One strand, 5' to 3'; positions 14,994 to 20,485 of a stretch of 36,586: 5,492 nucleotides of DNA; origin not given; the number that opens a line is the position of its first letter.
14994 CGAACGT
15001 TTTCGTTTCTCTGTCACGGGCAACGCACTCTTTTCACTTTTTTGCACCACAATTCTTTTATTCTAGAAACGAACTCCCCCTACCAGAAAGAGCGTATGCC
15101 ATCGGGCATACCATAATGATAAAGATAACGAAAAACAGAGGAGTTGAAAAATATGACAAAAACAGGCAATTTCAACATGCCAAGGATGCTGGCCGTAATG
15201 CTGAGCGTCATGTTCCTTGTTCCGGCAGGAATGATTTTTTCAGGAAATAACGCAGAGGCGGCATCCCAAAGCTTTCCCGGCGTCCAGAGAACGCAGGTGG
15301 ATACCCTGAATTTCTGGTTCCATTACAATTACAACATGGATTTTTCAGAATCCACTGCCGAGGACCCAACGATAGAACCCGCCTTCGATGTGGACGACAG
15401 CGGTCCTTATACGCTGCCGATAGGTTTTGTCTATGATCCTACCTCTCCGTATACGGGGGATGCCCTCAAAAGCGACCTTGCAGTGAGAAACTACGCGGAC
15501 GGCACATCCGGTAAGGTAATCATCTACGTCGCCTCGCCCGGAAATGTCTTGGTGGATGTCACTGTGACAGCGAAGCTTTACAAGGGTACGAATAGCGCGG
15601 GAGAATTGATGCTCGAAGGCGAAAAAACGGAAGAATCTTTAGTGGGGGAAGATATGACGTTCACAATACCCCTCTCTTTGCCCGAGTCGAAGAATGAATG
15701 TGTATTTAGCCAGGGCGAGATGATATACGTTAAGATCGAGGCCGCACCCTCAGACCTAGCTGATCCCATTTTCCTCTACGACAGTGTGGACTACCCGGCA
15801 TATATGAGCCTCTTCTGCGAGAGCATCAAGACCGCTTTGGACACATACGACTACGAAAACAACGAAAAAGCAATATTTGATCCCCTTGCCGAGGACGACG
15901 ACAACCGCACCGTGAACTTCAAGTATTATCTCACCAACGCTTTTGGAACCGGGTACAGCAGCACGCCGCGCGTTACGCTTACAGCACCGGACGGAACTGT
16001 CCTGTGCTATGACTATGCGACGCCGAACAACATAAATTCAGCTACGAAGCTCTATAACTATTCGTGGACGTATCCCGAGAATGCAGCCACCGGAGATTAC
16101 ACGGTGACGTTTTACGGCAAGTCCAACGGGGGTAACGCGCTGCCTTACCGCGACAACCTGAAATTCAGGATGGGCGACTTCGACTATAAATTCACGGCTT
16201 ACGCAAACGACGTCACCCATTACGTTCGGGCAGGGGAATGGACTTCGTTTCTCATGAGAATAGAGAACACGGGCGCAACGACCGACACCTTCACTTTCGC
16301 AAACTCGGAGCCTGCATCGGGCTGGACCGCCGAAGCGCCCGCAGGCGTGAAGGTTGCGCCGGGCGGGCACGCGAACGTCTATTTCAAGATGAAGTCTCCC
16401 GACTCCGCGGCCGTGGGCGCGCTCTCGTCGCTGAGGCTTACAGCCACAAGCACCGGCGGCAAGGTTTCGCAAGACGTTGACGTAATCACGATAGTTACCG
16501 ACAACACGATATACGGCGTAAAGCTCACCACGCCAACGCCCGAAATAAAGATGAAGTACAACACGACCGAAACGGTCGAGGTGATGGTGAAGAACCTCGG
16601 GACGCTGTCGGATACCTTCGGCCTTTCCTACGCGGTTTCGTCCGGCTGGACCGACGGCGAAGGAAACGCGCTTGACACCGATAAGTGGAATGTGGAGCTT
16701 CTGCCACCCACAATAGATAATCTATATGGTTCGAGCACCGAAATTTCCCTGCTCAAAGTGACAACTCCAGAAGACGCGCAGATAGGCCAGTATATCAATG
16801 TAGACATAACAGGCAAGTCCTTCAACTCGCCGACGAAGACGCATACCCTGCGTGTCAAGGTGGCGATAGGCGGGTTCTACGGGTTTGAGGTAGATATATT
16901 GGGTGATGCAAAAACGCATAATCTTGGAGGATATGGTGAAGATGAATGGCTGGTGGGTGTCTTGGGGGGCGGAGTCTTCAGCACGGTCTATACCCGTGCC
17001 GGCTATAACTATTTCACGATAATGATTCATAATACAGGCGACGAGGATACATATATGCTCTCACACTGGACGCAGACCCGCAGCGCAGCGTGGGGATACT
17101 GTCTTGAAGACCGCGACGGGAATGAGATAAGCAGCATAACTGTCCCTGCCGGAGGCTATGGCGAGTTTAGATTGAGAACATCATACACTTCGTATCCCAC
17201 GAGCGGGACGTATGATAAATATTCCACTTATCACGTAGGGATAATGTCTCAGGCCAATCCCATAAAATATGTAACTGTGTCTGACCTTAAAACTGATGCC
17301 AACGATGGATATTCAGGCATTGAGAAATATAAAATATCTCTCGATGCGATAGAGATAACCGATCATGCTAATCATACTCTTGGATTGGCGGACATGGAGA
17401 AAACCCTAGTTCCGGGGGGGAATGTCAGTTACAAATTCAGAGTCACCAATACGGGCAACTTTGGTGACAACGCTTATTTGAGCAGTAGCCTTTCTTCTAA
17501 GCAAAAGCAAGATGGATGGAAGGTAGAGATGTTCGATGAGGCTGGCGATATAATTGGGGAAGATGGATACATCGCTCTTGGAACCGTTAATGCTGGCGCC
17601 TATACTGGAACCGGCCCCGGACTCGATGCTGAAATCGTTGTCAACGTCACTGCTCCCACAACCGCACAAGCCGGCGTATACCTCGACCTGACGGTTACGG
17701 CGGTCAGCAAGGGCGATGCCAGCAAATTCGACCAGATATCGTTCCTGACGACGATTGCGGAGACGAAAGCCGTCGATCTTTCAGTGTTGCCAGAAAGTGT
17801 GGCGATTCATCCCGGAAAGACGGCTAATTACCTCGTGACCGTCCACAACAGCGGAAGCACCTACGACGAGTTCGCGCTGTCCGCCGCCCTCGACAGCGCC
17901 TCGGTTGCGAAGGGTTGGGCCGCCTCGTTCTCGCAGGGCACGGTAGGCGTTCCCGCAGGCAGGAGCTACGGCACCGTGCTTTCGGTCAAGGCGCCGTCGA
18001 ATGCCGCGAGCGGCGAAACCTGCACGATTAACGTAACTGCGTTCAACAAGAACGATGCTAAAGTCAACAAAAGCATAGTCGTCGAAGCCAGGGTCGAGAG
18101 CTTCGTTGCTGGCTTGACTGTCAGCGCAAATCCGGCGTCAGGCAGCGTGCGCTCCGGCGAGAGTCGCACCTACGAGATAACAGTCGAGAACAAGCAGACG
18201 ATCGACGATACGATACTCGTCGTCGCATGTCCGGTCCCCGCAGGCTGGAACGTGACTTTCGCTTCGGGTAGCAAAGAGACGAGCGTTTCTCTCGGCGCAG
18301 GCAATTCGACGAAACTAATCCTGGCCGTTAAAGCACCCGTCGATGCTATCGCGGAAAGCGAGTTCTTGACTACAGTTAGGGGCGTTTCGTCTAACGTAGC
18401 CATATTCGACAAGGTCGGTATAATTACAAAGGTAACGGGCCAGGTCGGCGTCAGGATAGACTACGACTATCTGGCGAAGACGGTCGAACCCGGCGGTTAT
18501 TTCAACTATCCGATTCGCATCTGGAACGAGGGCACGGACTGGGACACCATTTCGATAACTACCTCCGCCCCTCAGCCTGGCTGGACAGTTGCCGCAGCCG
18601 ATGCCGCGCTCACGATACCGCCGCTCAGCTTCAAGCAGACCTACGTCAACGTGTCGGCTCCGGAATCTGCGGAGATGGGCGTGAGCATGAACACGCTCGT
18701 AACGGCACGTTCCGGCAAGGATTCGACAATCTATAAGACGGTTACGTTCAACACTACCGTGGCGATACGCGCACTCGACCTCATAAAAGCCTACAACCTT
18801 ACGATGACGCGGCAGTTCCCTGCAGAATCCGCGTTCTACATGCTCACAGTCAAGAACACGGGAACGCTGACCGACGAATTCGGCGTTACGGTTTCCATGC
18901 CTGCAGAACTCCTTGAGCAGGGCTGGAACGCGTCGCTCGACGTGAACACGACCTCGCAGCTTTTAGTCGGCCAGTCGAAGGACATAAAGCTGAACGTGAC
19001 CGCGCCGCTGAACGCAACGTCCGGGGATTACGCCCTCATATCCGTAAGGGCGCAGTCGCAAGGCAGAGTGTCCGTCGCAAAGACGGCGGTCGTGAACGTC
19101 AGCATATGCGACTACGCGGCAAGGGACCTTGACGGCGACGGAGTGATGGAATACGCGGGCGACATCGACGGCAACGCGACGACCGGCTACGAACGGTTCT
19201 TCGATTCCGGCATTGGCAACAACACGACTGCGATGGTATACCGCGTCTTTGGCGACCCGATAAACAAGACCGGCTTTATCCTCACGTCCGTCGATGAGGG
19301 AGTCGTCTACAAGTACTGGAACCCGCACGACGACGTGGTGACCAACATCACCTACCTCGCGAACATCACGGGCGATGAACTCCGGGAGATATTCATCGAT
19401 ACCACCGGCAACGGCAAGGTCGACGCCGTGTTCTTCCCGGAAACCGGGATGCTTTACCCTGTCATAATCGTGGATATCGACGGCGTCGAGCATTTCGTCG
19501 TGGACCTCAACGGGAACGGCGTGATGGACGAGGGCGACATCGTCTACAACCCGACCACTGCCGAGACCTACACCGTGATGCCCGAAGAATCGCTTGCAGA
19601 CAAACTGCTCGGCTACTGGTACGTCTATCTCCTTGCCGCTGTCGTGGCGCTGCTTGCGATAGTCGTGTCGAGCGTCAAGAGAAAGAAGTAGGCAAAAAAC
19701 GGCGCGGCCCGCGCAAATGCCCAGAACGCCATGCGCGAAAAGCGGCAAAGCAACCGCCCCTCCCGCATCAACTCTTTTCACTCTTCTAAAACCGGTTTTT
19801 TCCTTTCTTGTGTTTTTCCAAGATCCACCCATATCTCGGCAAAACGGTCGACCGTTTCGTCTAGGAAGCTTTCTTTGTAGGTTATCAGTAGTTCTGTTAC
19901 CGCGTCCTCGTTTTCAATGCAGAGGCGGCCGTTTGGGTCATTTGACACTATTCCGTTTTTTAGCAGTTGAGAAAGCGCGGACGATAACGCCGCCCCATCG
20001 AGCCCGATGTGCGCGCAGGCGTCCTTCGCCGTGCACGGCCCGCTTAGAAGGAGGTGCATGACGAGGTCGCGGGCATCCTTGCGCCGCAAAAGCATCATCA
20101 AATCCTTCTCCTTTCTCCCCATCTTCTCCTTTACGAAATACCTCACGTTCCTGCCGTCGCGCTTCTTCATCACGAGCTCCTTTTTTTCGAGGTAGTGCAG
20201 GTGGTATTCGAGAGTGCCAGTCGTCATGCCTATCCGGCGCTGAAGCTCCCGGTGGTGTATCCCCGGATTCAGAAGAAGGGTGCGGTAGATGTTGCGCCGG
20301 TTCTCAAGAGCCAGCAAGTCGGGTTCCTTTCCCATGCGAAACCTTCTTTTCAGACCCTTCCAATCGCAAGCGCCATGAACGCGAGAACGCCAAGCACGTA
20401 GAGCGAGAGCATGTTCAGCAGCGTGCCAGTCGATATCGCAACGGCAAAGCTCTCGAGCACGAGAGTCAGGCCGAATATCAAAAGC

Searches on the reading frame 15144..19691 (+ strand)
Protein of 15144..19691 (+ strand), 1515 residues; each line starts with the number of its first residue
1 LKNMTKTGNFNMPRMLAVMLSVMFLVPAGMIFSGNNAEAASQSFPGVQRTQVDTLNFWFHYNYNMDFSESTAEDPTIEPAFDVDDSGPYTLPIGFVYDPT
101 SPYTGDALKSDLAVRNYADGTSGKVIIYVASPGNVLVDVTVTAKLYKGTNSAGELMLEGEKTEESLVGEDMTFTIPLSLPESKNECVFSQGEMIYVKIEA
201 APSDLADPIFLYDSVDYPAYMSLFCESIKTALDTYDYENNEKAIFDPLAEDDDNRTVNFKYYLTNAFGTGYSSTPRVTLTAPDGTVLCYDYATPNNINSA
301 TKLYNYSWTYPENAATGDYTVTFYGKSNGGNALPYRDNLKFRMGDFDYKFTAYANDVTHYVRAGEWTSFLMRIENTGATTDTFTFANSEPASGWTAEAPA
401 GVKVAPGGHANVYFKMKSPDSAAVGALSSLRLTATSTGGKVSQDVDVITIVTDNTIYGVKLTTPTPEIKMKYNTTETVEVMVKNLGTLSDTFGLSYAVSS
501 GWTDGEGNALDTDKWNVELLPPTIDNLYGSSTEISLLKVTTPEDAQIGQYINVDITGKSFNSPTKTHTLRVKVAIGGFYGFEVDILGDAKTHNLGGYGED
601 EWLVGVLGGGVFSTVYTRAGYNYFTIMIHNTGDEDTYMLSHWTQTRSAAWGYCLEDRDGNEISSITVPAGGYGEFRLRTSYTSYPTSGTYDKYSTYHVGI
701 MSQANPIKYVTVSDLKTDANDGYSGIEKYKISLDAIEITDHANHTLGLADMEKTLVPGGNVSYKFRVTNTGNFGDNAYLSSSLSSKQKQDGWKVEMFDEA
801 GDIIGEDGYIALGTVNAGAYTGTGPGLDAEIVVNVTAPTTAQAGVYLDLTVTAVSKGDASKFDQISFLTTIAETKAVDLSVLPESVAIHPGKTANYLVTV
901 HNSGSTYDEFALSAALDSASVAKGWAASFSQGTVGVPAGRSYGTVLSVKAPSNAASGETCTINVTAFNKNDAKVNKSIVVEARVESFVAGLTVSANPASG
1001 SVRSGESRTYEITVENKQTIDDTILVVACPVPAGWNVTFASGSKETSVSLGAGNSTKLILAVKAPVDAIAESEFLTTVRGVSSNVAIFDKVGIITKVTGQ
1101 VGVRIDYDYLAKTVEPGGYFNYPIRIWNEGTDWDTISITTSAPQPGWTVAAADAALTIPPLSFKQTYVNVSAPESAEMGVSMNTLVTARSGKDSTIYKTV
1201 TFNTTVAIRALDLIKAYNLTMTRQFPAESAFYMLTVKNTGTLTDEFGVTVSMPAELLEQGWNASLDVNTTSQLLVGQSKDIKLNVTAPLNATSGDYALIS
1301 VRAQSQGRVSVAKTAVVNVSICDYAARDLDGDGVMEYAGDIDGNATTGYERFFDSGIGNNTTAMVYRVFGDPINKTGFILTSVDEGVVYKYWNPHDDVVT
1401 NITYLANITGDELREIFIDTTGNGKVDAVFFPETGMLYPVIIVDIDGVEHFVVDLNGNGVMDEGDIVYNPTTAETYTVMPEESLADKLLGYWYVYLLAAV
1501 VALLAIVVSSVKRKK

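Call 27: search_protein_families(library=pfam, proteins=[window:15144-19691:+])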
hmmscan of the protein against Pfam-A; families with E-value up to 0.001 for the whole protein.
window:15144-19691:+ (1515 aa): 4 families
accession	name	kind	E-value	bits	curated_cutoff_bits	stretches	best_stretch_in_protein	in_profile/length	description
PF10633.15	NPCBM_assoc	-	4.5e-15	56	24.4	0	1234-1298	11-71/78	NPCBM-associated, NEW3 domain of alpha-galactosidase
PF23619.1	Ig_VWA7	-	4.5e-12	46.6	27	1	886-972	10-90/104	VWA7 Ig-like domain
PF11614.14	FixG_C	-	5e-11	43.3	25.6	0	891-971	29-105/119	IG-like fold at C-terminal of FixG, putative oxidoreductase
PF01835.25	MG2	-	0.00094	19.9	32.8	0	256-327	16-84/96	MG2 domain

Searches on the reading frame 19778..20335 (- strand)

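Call 27: search_protein_families(library=pfam, proteins=[window:19778-20335:-])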
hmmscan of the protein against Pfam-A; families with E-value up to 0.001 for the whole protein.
window:19778-20335:- (185 aa): 7 families
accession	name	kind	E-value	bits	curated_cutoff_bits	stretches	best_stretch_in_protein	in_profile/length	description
PF24266.1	HTH_HVO_0163_N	-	9.6e-11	42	31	1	11-75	2-65/70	HVO_0163, N-terminal HTH domain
PF13412.12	HTH_24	-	1.2e-09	38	21.9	1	11-55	3-47/48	Winged helix-turn-helix DNA-binding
PF12802.13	MarR_2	-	2.3e-09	37.7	27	1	91-131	10-54/61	MarR family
PF01022.26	HTH_5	-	6.6e-08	32.7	22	1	91-131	6-46/47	Bacterial regulatory protein, arsR family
PF01047.28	MarR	-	1.1e-07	32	24.6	1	23-63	15-55/59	MarR family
PF01978.25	TrmB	-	2.3e-05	24.6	25.6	0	16-66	13-62/68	Sugar-specific transcriptional regulator TrmB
PF13545.12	HTH_Crp_2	-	8.8e-05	22.8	27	0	96-145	18-66/70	Crp-like helix-turn-helix domain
